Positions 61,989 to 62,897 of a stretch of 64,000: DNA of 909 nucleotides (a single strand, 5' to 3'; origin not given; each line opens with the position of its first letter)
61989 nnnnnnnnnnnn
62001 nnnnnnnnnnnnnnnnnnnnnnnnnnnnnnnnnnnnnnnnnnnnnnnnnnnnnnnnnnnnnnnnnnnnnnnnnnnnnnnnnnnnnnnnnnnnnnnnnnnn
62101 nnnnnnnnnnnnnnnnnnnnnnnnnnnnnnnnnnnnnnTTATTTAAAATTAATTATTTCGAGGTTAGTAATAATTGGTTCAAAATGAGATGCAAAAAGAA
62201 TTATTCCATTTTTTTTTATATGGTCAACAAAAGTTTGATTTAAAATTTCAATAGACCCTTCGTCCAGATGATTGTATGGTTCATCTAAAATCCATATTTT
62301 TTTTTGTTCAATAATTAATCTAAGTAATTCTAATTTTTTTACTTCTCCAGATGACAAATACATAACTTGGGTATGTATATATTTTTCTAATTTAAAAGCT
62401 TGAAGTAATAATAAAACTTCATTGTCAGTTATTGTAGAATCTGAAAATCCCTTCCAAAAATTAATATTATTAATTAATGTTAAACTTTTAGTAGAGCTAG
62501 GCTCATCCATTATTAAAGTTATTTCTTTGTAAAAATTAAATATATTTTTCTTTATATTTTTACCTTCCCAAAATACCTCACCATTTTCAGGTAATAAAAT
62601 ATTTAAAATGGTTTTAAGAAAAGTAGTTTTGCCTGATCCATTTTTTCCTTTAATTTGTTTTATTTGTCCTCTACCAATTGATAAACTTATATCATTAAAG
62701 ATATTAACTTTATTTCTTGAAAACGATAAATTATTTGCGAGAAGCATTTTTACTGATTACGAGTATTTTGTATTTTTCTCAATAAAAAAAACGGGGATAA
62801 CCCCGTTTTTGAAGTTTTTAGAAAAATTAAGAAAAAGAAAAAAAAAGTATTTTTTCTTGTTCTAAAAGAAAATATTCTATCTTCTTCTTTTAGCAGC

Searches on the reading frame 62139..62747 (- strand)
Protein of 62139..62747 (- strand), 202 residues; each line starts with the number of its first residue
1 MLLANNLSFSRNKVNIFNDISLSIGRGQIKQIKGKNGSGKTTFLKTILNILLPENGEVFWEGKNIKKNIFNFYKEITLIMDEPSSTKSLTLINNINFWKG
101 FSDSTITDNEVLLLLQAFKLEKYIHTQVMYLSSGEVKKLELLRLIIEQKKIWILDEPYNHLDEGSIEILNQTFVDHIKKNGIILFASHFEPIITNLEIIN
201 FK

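Call 40: search_protein_families(library=pfam, max_evalue=0.000001, proteins=[window:62139-62747:-])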
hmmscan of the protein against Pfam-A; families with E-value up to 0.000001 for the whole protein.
window:62139-62747:- (202 aa): 1 family
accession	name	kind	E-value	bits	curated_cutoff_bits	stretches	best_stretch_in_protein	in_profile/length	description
PF00005.33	ABC_tran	-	8.8e-25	88.3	25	1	17-159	1-137/137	ABC transporter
